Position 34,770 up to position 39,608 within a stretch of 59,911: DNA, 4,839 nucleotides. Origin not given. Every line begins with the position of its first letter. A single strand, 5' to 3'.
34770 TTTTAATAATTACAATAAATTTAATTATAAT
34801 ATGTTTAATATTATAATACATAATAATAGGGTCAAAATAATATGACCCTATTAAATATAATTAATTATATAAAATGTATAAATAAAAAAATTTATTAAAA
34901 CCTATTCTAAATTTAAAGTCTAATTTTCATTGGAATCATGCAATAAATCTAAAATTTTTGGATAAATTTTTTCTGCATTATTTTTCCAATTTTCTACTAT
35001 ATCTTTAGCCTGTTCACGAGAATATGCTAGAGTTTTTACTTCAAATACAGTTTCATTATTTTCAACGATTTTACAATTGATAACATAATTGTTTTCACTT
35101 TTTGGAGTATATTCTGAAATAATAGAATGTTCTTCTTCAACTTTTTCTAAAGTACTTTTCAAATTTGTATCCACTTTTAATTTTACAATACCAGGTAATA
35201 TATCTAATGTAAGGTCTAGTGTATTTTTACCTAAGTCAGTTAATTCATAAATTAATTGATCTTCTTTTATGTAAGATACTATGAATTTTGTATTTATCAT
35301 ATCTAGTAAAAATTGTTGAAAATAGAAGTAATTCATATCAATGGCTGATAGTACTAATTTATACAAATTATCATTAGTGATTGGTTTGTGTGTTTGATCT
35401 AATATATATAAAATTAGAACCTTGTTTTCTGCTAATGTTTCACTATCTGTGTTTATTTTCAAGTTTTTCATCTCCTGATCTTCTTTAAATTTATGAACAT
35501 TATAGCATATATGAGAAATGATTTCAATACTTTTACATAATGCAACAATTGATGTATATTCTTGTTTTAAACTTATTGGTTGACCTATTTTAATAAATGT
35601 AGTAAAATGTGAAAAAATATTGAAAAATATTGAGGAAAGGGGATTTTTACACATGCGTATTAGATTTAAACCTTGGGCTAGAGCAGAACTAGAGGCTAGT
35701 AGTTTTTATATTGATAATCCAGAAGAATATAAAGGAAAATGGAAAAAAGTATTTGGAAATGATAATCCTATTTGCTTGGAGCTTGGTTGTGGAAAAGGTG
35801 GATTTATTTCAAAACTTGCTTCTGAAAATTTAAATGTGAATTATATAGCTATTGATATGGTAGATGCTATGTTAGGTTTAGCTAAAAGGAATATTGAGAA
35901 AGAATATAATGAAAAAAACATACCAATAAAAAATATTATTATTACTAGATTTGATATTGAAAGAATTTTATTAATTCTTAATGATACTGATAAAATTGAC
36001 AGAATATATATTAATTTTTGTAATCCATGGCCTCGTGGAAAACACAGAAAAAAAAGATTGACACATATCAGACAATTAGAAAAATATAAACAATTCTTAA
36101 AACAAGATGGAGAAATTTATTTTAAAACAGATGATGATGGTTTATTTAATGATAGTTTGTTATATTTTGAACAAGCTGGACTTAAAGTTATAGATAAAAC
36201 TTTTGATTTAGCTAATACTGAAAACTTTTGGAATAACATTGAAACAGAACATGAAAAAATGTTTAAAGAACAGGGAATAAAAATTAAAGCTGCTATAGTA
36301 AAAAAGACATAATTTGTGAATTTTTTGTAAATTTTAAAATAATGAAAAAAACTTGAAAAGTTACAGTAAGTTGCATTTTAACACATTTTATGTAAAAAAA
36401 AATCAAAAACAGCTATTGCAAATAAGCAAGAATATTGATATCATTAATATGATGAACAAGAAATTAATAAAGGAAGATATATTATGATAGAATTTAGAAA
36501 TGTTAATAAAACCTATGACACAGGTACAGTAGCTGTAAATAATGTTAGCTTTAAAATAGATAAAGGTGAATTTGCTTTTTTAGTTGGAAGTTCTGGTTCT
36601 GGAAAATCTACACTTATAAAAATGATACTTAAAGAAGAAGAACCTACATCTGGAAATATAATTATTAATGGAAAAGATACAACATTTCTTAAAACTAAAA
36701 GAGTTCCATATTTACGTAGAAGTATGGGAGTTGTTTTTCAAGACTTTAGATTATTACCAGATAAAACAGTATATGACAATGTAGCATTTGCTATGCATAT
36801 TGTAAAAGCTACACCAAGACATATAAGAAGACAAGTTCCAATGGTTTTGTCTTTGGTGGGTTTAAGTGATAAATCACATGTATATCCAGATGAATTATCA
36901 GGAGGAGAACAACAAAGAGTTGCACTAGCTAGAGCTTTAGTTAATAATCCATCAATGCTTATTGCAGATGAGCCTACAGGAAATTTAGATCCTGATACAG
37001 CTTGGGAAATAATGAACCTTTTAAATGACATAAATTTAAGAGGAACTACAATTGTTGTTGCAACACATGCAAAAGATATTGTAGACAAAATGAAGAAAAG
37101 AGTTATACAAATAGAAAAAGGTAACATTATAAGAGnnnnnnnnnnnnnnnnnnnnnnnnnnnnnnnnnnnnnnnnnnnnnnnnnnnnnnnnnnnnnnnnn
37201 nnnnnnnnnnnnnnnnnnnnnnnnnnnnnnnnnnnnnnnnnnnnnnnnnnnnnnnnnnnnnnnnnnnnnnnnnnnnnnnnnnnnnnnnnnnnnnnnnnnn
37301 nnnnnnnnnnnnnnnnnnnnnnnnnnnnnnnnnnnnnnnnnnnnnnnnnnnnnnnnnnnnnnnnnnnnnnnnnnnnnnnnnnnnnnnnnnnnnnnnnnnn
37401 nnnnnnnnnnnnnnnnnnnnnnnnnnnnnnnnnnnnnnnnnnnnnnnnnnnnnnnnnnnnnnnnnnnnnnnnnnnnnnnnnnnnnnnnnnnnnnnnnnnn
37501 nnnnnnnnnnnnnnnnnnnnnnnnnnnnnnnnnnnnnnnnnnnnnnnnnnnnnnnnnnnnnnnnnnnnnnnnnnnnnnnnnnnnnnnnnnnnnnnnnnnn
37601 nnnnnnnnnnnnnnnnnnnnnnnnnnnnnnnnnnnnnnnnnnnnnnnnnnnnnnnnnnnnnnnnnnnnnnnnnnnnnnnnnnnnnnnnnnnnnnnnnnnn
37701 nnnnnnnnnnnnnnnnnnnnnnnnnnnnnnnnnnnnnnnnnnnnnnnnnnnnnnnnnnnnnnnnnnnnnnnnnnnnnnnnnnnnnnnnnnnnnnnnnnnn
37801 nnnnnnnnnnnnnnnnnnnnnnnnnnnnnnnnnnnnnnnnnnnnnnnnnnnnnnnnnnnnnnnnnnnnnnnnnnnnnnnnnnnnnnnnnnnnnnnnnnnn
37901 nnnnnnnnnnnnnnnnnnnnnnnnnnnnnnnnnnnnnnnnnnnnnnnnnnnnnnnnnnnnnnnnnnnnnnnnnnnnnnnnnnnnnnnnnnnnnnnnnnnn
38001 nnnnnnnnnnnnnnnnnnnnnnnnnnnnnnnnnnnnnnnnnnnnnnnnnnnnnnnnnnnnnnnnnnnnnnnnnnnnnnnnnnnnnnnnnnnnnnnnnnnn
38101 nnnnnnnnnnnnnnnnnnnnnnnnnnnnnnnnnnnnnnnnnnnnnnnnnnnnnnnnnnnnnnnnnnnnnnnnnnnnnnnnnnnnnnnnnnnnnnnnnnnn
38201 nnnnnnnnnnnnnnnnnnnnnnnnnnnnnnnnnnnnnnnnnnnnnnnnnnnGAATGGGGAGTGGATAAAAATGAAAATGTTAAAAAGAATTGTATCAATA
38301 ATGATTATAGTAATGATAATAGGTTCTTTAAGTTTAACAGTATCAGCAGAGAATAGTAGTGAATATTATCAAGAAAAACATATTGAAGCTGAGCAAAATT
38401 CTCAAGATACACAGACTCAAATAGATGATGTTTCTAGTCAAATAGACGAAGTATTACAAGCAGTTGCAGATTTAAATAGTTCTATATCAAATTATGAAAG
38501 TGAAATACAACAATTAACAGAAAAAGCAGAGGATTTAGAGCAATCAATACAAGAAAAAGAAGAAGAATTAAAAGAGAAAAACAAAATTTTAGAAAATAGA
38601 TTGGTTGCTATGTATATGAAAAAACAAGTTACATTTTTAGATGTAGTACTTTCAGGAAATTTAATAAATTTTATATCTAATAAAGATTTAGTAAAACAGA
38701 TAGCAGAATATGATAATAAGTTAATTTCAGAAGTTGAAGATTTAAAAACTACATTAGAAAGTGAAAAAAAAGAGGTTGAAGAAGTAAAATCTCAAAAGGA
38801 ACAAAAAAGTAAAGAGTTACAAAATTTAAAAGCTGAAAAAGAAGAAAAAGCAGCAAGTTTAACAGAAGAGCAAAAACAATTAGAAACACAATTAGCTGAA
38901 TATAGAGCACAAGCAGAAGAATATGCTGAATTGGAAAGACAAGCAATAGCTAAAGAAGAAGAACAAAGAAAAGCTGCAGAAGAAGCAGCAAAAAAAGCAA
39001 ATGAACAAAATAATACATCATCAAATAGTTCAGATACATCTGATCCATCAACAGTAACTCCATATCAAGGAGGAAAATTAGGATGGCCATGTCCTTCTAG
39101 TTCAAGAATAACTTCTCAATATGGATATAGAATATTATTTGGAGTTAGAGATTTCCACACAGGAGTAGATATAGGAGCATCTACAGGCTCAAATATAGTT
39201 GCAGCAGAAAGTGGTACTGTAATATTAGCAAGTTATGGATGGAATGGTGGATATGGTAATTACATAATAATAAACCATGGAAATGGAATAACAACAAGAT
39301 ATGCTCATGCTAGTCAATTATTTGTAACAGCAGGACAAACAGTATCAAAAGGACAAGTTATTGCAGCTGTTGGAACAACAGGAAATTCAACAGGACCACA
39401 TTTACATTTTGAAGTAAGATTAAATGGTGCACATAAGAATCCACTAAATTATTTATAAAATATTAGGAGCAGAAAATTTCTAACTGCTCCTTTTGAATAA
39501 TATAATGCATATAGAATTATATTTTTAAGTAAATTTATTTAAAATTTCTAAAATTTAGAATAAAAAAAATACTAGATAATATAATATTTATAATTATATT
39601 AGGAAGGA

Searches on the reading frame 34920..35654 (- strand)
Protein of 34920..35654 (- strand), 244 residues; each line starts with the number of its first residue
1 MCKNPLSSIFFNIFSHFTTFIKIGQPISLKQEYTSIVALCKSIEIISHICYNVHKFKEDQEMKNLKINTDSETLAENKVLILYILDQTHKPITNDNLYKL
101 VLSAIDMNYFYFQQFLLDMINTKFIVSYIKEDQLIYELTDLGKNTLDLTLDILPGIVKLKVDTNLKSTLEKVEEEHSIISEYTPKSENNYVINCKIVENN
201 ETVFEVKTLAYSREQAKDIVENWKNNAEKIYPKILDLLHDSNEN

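Call 101: search_protein_families(library=pfam, proteins=[window:34920-35654:-], max_evalue=0.00001)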
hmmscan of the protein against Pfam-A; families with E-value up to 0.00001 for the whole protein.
window:34920-35654:- (244 aa): 1 family
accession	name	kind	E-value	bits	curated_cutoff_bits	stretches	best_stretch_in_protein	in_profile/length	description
PF14277.12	DUF4364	-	1e-38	133.1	26.9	1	77-238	1-162/162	Domain of unknown function (DUF4364)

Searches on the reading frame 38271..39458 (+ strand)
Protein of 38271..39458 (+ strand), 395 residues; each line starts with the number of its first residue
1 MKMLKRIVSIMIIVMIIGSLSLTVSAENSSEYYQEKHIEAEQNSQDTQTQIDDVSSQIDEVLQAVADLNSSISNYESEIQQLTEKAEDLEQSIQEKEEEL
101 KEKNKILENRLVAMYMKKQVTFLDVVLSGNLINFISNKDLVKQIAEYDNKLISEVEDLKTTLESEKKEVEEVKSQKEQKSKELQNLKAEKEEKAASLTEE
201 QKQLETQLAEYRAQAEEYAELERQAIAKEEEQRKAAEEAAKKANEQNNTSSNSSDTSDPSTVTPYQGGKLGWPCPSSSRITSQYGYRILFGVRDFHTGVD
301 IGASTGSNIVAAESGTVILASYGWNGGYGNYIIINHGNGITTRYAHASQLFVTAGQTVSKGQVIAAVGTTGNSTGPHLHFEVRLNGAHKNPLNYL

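Call 101: search_protein_families(library=pfam, proteins=[window:38271-39458:+], max_evalue=0.00001)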
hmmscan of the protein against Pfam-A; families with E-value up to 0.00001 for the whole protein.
window:38271-39458:+ (395 aa): 2 families
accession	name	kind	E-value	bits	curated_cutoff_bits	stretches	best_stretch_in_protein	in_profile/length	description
PF01551.29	Peptidase_M23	-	1.9e-34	118.2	28.7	1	295-391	2-96/96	Peptidase family M23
PF24568.1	CC_PcsB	-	7.6e-09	35.8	27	1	93-164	1-74/75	Peptidoglycan hydrolase PcsB, coiled-coil domain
